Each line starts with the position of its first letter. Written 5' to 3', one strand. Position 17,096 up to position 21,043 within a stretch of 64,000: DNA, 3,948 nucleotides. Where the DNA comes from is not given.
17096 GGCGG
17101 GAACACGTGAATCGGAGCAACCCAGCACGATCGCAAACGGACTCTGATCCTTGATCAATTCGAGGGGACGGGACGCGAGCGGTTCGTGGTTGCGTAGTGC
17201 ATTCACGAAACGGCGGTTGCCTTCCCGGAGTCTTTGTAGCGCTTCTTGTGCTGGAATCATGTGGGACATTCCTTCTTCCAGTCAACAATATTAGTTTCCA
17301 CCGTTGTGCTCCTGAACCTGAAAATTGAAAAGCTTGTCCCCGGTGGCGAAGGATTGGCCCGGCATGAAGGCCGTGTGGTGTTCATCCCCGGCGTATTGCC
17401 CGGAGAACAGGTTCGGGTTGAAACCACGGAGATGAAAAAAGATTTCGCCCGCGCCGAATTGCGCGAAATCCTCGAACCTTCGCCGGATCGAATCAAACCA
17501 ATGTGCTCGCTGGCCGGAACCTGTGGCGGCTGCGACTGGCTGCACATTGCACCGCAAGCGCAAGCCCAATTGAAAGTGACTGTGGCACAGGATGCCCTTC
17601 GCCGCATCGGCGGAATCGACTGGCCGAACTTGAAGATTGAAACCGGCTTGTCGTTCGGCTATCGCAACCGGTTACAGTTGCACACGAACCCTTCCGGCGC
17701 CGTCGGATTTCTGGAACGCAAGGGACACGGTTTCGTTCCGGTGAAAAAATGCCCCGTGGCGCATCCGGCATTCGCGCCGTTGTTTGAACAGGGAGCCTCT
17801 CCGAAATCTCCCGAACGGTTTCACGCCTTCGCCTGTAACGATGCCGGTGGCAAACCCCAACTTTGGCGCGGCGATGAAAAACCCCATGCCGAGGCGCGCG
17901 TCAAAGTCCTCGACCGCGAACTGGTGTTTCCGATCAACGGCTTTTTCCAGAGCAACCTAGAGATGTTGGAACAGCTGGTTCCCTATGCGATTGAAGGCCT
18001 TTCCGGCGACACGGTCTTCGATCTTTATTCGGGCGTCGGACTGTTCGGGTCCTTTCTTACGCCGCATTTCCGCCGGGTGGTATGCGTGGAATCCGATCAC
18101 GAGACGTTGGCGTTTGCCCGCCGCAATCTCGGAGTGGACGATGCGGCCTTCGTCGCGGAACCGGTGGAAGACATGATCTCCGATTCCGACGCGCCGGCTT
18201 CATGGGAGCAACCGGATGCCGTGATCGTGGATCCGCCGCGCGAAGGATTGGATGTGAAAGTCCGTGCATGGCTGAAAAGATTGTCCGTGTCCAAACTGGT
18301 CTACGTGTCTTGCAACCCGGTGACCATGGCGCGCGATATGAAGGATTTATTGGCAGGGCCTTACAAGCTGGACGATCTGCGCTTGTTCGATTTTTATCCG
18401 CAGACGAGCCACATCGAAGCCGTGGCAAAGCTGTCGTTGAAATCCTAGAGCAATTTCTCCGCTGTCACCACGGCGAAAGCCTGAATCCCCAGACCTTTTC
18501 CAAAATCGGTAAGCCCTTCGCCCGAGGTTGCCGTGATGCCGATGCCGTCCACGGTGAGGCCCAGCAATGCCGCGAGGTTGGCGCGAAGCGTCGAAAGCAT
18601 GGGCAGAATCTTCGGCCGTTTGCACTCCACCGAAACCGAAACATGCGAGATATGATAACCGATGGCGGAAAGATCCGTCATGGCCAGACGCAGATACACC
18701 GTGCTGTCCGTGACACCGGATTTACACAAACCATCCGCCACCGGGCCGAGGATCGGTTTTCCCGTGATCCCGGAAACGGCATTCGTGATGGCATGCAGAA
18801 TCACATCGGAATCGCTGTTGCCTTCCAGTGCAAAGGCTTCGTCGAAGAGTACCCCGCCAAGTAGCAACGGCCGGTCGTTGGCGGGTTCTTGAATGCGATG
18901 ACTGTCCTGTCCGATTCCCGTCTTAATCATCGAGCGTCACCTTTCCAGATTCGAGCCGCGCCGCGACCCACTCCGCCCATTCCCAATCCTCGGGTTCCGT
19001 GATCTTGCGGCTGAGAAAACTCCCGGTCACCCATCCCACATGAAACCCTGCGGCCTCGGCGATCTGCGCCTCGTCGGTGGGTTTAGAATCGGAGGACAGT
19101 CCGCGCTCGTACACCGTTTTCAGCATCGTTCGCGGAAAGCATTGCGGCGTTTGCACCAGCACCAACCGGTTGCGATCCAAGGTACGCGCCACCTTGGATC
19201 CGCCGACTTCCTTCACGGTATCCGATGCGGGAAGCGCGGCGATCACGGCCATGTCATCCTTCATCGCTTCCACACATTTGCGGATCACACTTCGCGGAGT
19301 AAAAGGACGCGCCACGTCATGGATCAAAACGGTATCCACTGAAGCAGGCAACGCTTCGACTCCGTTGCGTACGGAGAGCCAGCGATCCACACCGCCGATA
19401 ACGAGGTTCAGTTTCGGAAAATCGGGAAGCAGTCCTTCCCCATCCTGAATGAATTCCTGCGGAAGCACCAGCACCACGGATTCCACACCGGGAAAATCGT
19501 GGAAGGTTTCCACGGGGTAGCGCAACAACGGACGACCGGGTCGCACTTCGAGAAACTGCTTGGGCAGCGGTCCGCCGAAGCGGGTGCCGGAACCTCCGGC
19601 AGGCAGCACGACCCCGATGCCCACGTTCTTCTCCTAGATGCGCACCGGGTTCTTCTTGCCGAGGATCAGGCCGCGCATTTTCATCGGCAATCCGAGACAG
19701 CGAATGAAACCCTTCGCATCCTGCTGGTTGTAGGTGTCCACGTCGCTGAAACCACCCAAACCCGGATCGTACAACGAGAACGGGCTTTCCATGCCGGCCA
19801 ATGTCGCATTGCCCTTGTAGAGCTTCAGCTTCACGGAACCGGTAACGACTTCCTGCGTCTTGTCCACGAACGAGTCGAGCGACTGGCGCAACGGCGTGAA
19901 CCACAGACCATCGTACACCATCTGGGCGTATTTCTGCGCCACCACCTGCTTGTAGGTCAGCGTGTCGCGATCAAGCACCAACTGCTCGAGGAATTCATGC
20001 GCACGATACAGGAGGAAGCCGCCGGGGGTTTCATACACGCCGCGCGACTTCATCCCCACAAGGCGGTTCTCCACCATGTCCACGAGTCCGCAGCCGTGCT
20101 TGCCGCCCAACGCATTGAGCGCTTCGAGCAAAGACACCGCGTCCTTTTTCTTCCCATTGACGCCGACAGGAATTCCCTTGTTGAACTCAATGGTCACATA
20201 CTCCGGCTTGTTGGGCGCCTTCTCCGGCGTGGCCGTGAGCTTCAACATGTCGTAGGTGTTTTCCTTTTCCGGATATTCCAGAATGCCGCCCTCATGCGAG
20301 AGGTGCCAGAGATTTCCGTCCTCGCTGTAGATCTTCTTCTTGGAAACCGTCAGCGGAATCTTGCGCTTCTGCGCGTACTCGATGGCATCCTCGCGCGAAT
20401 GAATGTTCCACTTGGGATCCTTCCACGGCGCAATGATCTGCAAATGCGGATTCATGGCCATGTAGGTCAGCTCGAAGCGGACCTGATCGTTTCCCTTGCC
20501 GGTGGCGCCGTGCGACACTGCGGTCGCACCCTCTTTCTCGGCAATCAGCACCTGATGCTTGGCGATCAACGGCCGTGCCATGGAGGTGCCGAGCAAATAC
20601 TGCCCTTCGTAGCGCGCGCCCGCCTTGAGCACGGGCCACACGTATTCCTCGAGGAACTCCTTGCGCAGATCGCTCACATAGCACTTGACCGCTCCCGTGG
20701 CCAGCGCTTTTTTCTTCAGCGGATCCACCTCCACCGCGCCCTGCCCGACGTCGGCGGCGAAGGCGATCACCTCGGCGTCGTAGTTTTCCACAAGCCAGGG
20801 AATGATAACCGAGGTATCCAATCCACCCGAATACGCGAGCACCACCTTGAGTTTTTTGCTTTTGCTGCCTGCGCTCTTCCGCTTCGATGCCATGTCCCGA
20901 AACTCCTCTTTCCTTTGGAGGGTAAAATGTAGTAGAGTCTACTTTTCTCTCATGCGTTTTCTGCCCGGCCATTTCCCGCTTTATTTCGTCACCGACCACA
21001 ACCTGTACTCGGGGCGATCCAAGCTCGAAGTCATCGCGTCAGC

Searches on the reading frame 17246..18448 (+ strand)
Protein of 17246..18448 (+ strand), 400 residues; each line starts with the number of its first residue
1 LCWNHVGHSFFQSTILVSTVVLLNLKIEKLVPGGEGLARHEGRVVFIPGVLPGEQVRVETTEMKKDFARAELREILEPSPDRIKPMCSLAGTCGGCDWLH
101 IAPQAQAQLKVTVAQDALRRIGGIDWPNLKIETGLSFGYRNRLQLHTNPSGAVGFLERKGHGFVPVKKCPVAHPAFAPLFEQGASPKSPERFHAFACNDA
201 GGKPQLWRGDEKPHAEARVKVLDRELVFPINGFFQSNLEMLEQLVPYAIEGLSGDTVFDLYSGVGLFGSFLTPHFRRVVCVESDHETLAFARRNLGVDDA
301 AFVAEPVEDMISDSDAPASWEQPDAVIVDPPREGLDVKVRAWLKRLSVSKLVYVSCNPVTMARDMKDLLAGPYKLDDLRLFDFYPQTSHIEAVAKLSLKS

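Call 22: search_protein_families(library=pfam, proteins=[window:17246-18448:+], max_evalue=0.001)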
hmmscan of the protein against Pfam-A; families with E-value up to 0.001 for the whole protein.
window:17246-18448:+ (400 aa): 2 families
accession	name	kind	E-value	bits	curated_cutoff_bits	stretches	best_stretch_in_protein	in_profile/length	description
PF05958.17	tRNA_U5-meth_tr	-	3.2e-18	66.3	23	2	324-393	285-351/357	tRNA (Uracil-5-)-methyltransferase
PF01938.26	TRAM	-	6e-10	39.3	21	1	24-72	9-60/61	TRAM domain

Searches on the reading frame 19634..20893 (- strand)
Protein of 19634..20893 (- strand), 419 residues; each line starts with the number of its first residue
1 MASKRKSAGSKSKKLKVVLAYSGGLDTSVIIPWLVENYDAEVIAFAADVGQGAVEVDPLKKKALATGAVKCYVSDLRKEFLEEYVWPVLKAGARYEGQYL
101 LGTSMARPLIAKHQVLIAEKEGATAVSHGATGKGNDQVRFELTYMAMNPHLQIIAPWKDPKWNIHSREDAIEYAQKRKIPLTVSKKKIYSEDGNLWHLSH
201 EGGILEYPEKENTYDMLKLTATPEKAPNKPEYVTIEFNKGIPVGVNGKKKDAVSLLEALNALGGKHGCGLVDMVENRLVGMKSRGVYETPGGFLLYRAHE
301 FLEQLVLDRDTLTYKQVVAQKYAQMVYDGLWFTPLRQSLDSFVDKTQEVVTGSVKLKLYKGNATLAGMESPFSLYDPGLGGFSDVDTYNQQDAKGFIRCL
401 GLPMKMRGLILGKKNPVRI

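Call 22: search_protein_families(library=pfam, proteins=[window:19634-20893:-], max_evalue=0.001)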
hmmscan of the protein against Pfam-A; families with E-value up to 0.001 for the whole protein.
window:19634-20893:- (419 aa): 2 families
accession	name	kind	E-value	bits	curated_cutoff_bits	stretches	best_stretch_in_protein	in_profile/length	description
PF20979.2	Arginosuc_syn_C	-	3.2e-79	266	27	1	189-406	1-218/219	Arginosuccinate synthase C-terminal domain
PF00764.25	Arginosuc_synth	-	2.1e-66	223.4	27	1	16-180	1-162/162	Arginosuccinate synthase N-terminal HUP domain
